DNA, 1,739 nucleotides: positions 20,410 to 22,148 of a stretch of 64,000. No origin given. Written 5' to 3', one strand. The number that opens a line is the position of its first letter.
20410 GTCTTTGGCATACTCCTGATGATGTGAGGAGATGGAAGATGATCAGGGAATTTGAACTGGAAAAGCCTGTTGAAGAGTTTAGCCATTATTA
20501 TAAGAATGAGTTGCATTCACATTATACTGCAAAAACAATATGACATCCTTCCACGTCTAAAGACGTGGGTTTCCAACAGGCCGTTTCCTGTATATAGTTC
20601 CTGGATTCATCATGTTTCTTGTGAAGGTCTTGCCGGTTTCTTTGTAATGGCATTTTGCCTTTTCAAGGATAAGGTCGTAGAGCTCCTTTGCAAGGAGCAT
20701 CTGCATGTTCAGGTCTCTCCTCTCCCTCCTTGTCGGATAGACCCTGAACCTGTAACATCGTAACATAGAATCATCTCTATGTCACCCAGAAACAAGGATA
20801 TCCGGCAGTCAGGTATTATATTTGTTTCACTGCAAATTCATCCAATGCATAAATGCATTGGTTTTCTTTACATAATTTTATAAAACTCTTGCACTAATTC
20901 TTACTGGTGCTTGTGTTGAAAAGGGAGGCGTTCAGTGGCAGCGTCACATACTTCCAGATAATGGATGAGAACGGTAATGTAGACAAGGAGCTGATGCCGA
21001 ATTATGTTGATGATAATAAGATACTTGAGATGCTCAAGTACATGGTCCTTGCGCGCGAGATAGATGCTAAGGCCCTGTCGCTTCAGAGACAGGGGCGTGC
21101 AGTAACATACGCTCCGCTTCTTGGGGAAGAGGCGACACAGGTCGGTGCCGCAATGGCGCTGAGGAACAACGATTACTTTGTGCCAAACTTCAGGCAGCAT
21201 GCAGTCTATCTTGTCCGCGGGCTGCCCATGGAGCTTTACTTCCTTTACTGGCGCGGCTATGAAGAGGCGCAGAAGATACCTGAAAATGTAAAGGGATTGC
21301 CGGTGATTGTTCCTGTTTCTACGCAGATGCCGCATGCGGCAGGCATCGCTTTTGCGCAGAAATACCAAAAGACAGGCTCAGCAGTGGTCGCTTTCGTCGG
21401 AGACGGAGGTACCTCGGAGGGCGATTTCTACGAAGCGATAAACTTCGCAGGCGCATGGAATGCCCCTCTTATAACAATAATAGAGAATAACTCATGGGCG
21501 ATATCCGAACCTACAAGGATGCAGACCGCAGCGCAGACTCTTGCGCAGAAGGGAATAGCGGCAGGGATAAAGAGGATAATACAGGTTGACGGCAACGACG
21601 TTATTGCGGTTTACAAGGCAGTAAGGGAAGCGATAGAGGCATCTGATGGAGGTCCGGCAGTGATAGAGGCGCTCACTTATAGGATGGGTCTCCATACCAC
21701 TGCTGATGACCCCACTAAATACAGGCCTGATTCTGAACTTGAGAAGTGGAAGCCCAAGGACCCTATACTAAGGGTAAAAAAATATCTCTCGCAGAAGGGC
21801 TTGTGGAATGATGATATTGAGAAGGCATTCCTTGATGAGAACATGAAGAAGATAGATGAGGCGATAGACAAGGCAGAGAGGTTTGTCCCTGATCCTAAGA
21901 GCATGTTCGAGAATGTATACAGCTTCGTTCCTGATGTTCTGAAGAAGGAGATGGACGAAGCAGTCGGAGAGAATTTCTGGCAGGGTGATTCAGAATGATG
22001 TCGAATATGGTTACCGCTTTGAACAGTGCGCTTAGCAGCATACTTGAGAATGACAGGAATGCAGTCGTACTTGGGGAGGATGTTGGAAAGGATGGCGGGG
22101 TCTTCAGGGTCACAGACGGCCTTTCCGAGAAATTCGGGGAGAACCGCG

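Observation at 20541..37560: Two inverted copies of a ~340-bp IS200/IS605-derived miniature element bracket a 16.3-kb housekeeping block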

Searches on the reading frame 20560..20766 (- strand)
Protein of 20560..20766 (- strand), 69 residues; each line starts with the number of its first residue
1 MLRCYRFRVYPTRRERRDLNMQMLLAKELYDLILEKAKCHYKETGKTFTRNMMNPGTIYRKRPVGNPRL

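Call 18: find_homologous_proteins(query=window:20560-20766:-, max_evalue=0.001)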
Query seq(69 aa) (69 aa): 3 proteins with E <= 0.001 among 3 candidates.
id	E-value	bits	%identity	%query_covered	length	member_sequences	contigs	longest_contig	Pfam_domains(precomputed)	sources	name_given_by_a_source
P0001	8.2e-36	138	90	100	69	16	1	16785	PF12323.15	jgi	jgi:hypothetical protein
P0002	4.9e-22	95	85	75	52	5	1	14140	PF12323.15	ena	-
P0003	2.9e-16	76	84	64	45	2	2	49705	-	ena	-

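Call 28: search_protein_families(library=pfam, proteins=[window:20560-20766:-], max_evalue=0.1)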
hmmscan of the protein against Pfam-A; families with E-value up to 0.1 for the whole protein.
seq(69 aa): 3 families
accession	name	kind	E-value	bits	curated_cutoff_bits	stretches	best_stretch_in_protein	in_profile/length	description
PF12323.14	HTH_OrfB_IS605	-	0.0022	17.9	21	1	1-46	1-47/47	Helix-turn-helix domain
PF04996.17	AstB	-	0.015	14.5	27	1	4-44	368-408/443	Succinylarginine dihydrolase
PF07048.16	DUF1331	-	0.08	13.1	25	0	9-24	16-31/35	Protein of unknown function (DUF1331)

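Call 32: list_cluster_members(proteins=[P0001, P0002, P0003])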
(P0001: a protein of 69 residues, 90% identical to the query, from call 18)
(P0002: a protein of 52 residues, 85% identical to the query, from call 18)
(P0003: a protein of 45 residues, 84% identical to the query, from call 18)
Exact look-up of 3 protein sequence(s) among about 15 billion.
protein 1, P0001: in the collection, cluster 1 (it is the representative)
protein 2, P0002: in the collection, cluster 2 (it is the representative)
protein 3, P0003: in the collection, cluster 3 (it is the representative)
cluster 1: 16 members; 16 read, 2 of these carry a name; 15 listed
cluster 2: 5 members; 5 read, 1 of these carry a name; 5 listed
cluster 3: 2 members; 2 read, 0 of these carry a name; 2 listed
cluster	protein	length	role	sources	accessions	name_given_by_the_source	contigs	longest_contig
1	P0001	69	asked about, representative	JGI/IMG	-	hypothetical protein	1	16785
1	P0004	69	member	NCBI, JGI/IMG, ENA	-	putative transposase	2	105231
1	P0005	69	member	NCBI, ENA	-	-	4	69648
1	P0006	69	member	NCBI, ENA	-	-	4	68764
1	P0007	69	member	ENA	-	-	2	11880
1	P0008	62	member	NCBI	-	-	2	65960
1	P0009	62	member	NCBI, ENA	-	-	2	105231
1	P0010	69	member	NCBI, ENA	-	-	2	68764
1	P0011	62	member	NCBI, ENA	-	-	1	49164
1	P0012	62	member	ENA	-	-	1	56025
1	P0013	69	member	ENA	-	-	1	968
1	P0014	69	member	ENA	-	-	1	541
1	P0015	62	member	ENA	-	-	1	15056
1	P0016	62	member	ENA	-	-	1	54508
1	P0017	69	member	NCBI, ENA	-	-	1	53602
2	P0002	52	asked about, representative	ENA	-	-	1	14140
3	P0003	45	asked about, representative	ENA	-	-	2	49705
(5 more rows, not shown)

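Call 50: search_protein_representatives(protein=window:20560-20766:-)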
Query: 69 residues. Proteins with E-value up to 0.001 (for the whole library): 40; up to 1e-10: 6; up to 1e-30: 1. The best 40 are listed.
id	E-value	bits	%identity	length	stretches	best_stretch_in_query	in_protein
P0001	2.6e-36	138.1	90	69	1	1-69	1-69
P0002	1.6e-22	94.6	85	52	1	1-52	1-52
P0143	3.0e-15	71.6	67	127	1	1-54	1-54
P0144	7.1e-13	64.1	61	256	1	1-61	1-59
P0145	1.5e-11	59.9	51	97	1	3-61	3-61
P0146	6.2e-11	58.0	46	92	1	3-58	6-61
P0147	3.0e-10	55.9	48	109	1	1-58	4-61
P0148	7.4e-10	54.6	45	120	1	3-57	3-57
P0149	8.6e-10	54.4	53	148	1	4-62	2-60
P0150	5.0e-09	52.0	46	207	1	3-56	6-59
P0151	6.0e-09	51.7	44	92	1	2-56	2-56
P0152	7.2e-09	51.5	46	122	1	3-56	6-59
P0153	3.4e-08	49.4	49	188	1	3-53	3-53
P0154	9.1e-08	48.0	52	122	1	11-66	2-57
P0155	1.6e-07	47.2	42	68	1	3-55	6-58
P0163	7.7e-06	41.9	46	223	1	1-59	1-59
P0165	1.8e-05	40.8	43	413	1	5-55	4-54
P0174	3.1e-04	36.8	28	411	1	2-62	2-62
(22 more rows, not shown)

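Call 51: search_protein_families(library=pfam, proteins=[P0143, P0144, P0145, P0149, P0150, P0163, P0165, P0174], max_evalue=0.001)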
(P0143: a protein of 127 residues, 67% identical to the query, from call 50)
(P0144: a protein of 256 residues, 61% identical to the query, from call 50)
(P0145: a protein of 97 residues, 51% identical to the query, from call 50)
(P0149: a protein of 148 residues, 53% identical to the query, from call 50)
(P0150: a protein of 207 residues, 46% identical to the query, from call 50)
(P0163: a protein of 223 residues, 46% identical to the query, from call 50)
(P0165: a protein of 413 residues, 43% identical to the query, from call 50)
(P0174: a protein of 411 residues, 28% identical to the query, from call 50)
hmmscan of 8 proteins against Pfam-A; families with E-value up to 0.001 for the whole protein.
P0143 (127 aa): 1 family
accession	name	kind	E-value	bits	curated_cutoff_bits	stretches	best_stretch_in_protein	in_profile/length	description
PF12323.14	HTH_OrfB_IS605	-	5e-10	39.2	21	1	1-46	1-47/47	Helix-turn-helix domain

P0144 (256 aa): 2 families
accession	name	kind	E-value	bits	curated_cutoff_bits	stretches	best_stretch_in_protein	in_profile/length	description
PF01385.25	OrfB_IS605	-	2.9e-15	57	30.5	1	170-255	5-93/120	Probable transposase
PF12323.14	HTH_OrfB_IS605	-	7.2e-08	32.2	21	1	1-46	1-47/47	Helix-turn-helix domain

P0145 (97 aa): 1 family
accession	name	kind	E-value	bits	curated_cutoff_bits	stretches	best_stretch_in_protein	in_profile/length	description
PF12323.14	HTH_OrfB_IS605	-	6.5e-10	38.8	21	1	1-46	1-47/47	Helix-turn-helix domain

P0149 (148 aa): 2 families
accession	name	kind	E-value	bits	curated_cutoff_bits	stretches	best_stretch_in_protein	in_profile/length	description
PF07282.18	Cas12f1-like_TNB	-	1.6e-09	38.2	26.3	1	32-100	19-60/60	Cas12f1-like, TNB domain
PF12323.14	HTH_OrfB_IS605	-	3e-06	27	21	1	2-43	5-46/47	Helix-turn-helix domain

P0150 (207 aa): 1 family
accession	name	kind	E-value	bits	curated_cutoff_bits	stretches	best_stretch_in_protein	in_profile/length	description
PF12323.14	HTH_OrfB_IS605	-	1.1e-08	34.9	21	1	1-49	1-47/47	Helix-turn-helix domain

P0163 (223 aa): 1 family
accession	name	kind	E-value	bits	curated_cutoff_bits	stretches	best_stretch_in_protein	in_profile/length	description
PF12323.14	HTH_OrfB_IS605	-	1.4e-08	34.6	21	1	1-46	1-47/47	Helix-turn-helix domain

P0165 (413 aa): 3 families
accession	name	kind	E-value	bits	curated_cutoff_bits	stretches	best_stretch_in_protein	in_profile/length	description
PF01385.25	OrfB_IS605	-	2.5e-30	105.6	30.5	1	168-282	3-120/120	Probable transposase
PF07282.18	Cas12f1-like_TNB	-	1.9e-23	82.8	26.3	1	293-358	1-60/60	Cas12f1-like, TNB domain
PF12323.14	HTH_OrfB_IS605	-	1.2e-06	28.3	21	1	2-44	4-46/47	Helix-turn-helix domain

P0174 (411 aa): 3 families
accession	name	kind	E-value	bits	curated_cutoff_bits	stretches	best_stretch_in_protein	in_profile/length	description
PF12323.14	HTH_OrfB_IS605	-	1.7e-23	82.2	21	1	1-46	1-47/47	Helix-turn-helix domain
PF01385.25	OrfB_IS605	-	3.4e-23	82.6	30.5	1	161-281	3-119/120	Probable transposase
PF07282.18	Cas12f1-like_TNB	-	8.6e-19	67.9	26.3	1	293-359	1-60/60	Cas12f1-like, TNB domain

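Call 61: find_encoding_contigs(protein=P0014, flank=3000, max_places=5)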
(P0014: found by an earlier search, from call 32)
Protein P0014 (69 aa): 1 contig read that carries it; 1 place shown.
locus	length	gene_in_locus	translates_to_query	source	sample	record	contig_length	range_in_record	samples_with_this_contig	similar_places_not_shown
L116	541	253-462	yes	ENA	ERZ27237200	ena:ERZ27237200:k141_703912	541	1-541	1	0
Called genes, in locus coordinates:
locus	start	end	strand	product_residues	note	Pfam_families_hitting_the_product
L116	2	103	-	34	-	?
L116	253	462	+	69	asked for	PF12323:HTH_OrfB_IS605 (weak)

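Call 63: find_homologous_proteins(query=P0144, max_evalue=1e-10)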
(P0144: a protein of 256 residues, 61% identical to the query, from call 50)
Query P0144 (256 aa): 418 proteins with E <= 1e-10 among 1550 candidates; the best 120 are listed.
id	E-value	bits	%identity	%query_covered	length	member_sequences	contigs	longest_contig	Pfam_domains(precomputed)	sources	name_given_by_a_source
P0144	2.2e-160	549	100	100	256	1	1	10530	PF12323.15,PF01385.26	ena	-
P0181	1.7e-122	425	75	100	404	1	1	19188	PF12323.15,PF01385.26,PF07282.19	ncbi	-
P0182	1.3e-96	341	62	100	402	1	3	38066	PF12323.15,PF01385.26,PF07282.19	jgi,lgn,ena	-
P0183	1.8e-88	314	58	100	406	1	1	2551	PF01385.26,PF07282.19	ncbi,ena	-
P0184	8.3e-87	309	59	100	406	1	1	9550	PF12323.15,PF01385.26,PF07282.19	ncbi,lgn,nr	ncbi:MAG: transposase [Candidatus Micrarchaeota archaeon]|nr:transposase [Candidatus Micrarchaeota a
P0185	2.2e-85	304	57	100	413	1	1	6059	PF12323.15,PF01385.26,PF07282.19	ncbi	-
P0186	2.5e-83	297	55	99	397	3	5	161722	PF12323.15,PF01385.26,PF07282.19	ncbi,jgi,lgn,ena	jgi:putative transposase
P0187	1.2e-81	292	54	100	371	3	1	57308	PF12323.15,PF01385.26,PF07282.19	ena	-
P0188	4.9e-81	290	54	100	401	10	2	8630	PF12323.15,PF01385.26,PF07282.19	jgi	jgi:putative transposase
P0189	5.5e-81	290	53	100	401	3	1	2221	PF12323.15,PF01385.26,PF07282.19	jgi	-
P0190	6.1e-81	289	52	99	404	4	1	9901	PF12323.15,PF01385.26,PF07282.19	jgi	-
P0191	3.4e-80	287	54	98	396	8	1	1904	PF12323.15,PF01385.26,PF07282.19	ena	-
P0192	4.7e-80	287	54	100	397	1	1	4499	PF12323.15,PF01385.26,PF07282.19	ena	-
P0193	5.0e-79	283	52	98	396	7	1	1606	PF12323.15,PF01385.26,PF07282.19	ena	-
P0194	1.3e-78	282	53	99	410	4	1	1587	PF12323.15,PF01385.26,PF07282.19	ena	-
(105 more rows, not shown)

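Call 65: find_encoding_contigs(protein=P0181, flank=1500, max_places=2)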
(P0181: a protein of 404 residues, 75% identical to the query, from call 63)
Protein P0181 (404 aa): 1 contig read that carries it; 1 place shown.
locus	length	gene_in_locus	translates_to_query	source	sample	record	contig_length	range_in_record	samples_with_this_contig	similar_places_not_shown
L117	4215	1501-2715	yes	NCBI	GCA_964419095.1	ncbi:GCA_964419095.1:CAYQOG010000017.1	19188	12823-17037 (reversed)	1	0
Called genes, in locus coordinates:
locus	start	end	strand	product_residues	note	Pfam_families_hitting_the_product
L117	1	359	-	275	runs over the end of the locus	PF00800:PDT, PF01842:ACT (weak)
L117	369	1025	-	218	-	PF01351:RNase_HII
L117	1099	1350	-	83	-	PF05239:PRC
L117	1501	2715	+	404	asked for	PF12323:HTH_OrfB_IS605 (weak), PF01385:OrfB_IS605, PF07282:Cas12f1-like_TNB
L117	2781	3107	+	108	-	-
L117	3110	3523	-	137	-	-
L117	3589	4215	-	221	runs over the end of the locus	PF01940:DUF92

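Call 66: find_encoding_contigs(protein=P0182, flank=1500, max_places=3)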
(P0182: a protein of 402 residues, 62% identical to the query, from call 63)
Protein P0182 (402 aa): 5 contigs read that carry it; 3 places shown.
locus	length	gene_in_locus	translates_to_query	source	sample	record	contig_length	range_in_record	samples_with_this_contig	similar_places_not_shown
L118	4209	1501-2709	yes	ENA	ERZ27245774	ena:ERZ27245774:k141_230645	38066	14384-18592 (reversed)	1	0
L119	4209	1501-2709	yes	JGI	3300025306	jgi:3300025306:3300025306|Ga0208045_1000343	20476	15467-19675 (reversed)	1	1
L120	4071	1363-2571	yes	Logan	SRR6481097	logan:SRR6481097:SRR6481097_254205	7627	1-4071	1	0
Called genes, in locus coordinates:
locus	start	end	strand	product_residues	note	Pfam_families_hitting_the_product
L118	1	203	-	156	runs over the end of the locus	-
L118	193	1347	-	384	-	PF00571:CBS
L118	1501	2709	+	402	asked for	PF12323:HTH_OrfB_IS605 (weak), PF01385:OrfB_IS605, PF07282:Cas12f1-like_TNB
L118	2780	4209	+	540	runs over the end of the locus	PF09852:DUF2079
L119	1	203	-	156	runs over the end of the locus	-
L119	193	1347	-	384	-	PF00571:CBS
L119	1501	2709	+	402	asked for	PF12323:HTH_OrfB_IS605 (weak), PF01385:OrfB_IS605, PF07282:Cas12f1-like_TNB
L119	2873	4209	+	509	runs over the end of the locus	PF09852:DUF2079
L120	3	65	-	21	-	?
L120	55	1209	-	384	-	PF00571:CBS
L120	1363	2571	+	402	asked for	PF12323:HTH_OrfB_IS605 (weak), PF01385:OrfB_IS605, PF07282:Cas12f1-like_TNB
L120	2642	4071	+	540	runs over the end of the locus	PF09852:DUF2079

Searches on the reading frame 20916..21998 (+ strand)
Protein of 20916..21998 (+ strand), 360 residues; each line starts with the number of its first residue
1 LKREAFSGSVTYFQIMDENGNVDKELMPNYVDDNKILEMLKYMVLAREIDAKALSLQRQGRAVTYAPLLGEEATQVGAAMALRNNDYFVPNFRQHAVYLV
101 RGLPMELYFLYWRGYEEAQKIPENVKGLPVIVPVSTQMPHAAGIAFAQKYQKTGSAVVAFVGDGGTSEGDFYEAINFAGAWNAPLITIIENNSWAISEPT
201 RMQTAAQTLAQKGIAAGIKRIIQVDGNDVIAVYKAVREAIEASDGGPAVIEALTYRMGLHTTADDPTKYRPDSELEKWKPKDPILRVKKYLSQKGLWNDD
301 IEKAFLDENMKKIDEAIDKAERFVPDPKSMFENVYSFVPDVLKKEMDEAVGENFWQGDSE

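Call 23: find_related_loci(query=window:20916-21998:+, collection=genome_contigs, flank=10000)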
Query window:20916-21998:+ (360 aa) in genome_contigs; peptide patterns used: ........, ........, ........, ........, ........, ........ (x = any residue, [..] = any of these).
225 stretches matched a pattern; 174 encode a relative of the query (tblastn E <= 1e-3); the best 80 are kept; 80 distinct loci.
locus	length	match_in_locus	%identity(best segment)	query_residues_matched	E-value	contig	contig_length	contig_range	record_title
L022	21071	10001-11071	89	4-360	0e+0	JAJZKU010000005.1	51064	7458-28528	MAG: Candidatus Micrarchaeota archaeon isolate MAS1.bin53 NODE_360_length_51064_cov_88.683413, whole genome shotgun sequ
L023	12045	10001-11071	89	4-360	0e+0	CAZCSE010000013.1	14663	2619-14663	MAG TPA_asm: Candidatus Micrarchaeota archaeon isolate SRP226684_co1_18 genome assembly, contig: NODE_3136_length_14663_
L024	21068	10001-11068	89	4-359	0e+0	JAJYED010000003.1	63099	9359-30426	MAG: Candidatus Micrarchaeota archaeon isolate DBS1-1.bin141 NODE_625_length_63099_cov_1.715334, whole genome shotgun se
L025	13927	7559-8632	82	1-358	0e+0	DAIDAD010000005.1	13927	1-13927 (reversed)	MAG TPA_asm: Candidatus Micrarchaeaceae archaeon isolate clean1831 NODE_5_length_13927_cov_3.079567, whole genome shotgu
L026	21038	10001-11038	69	10-356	6e-166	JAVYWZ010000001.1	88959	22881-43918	MAG: Candidatus Micrarchaeaceae archaeon isolate DRTY-3_201705_bins_16 DRTY-3_201705_bins_16_scaffold_1, whole genome sh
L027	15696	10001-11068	65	1-357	7e-163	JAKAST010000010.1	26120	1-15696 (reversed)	MAG: Candidatus Micrarchaeota archaeon isolate YP1.bin76 NODE_1547_length_26120_cov_17.773516, whole genome shotgun sequ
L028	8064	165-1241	65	1-360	3e-163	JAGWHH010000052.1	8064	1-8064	MAG: Candidatus Micrarchaeota archaeon isolate REEA73 REEA73_52_length_8064_cov_4.258545, whole genome shotgun sequence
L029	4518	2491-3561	65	1-358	2e-167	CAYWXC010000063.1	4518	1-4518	MAG TPA_asm: Candidatus Micrarchaeota archaeon isolate binchicken_co250_36 genome assembly, contig: NODE_27782_length_45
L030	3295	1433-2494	66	1-355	6e-169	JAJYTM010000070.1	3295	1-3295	MAG: Candidatus Micrarchaeota archaeon isolate DX2.bin12 NODE_22173_length_3295_cov_6.322285, whole genome shotgun seque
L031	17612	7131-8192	66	1-355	5e-161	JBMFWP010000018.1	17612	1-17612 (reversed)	MAG: Candidatus Micrarchaeia archaeon isolate KM4364-21 NODE_18_length_17612_cov_9.019903, whole genome shotgun sequence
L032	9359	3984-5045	66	1-355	4e-160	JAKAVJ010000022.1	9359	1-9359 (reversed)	MAG: Candidatus Micrarchaeota archaeon isolate YP3.bin81 NODE_9439_length_9359_cov_16.6122, whole genome shotgun sequenc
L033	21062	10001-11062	66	1-355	6e-160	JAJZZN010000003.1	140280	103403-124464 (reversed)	MAG: Candidatus Micrarchaeota archaeon isolate TL2-1.bin30 NODE_35_length_140280_cov_2.887209, whole genome shotgun sequ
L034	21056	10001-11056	65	4-356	9e-159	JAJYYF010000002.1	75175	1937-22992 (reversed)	MAG: Candidatus Micrarchaeota archaeon isolate FK3.bin92 NODE_565_length_75175_cov_2.041254, whole genome shotgun sequen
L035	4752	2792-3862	65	1-358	2e-162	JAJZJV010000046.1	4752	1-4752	MAG: Candidatus Micrarchaeota archaeon isolate LSA5.bin73 NODE_26637_length_4752_cov_4.009514, whole genome shotgun sequ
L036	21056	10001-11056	65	4-356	9e-159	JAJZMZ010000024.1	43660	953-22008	MAG: Candidatus Micrarchaeota archaeon isolate MAS3.bin57 NODE_1521_length_43660_cov_1.802334, whole genome shotgun sequ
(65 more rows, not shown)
